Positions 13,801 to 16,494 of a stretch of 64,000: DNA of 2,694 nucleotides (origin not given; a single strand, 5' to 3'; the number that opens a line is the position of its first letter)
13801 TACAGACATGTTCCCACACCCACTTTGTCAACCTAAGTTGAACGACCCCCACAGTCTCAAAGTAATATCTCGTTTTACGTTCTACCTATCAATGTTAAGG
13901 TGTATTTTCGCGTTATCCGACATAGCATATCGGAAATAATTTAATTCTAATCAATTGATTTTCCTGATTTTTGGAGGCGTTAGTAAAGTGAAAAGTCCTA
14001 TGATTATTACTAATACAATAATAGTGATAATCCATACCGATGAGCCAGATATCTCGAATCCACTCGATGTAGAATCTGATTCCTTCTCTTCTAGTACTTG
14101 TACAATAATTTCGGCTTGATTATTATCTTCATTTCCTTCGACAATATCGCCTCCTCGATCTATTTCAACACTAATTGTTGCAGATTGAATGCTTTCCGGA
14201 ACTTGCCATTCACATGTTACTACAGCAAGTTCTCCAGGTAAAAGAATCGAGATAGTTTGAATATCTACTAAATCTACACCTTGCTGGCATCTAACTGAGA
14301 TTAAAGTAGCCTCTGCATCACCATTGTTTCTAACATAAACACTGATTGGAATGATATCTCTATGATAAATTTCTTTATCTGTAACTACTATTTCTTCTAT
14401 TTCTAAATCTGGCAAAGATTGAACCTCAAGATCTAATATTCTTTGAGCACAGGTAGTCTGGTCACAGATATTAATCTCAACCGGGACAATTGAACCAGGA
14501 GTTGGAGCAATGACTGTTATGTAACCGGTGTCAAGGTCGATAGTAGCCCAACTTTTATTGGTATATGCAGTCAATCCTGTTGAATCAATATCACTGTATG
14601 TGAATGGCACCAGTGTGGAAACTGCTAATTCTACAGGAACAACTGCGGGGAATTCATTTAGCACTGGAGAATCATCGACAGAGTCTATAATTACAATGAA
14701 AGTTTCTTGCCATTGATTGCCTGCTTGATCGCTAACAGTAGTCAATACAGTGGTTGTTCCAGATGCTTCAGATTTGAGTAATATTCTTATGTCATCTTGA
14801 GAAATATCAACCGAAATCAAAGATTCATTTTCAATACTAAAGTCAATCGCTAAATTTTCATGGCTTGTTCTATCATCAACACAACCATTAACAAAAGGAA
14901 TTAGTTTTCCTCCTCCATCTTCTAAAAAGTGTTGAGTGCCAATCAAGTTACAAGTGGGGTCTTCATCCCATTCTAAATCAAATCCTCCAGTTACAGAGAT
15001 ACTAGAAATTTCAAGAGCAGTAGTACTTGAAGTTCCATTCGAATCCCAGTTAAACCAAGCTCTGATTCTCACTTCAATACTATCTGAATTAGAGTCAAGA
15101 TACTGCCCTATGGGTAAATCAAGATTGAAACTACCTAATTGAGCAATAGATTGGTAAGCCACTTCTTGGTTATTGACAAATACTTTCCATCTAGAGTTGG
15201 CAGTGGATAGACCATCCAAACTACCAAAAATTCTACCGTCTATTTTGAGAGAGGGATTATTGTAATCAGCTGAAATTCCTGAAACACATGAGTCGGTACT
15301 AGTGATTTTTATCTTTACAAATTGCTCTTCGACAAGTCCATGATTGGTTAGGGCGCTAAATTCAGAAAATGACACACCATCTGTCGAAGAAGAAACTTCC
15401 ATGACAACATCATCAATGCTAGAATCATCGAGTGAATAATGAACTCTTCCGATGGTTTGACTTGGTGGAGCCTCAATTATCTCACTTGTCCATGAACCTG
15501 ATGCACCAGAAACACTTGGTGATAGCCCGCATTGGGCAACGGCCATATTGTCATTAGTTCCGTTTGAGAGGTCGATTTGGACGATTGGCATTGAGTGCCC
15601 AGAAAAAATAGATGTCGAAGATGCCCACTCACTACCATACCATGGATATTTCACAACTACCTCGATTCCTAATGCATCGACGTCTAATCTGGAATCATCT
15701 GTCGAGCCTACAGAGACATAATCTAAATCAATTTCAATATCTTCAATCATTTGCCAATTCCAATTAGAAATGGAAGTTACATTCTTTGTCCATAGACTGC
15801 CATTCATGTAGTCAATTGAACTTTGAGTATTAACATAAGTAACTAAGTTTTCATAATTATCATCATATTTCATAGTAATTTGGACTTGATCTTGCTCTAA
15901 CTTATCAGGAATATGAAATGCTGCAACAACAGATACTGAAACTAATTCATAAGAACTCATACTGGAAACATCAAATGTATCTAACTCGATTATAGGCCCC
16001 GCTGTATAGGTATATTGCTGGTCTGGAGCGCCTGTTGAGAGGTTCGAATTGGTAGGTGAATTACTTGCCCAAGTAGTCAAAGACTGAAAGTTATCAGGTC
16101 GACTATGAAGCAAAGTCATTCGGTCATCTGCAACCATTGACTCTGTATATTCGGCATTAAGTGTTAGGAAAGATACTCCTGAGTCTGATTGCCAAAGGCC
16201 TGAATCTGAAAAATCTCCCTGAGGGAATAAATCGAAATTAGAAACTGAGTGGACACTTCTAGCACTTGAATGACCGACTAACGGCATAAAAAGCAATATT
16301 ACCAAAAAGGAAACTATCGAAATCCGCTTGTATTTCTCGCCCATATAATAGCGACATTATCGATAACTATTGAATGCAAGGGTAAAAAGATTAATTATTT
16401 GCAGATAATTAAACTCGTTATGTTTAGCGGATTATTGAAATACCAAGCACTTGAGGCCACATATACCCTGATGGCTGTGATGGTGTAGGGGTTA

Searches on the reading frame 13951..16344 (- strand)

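Call 4: search_protein_families(library=pfam, proteins=[window:13951-16344:-], max_evalue=0.01)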
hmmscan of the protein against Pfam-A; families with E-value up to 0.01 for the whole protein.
window:13951-16344:- (797 aa): 1 family
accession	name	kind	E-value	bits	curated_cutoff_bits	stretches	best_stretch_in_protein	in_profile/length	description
PF07705.17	CARDB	-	2.8e-14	53.6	22.7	1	645-744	2-99/101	CARDB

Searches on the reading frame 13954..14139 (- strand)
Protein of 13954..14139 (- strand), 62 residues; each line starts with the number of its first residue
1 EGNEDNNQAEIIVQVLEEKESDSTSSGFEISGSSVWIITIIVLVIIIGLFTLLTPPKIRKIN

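Call 30: search_protein_families(library=ncbifam, proteins=[window:13954-14139:-], max_evalue=10)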
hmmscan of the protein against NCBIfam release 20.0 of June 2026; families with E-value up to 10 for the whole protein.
seq(62 aa): 2 families
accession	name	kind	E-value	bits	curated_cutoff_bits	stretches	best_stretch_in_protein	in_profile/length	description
NF046000.1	MAG1210_fam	subfamily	0.12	11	275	1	5-52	34-81/550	MAG1210 family protein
NF033506.0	PACE-CTERM-PROT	exception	0.21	10.2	110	1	2-47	571-615/627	putative S-layer protein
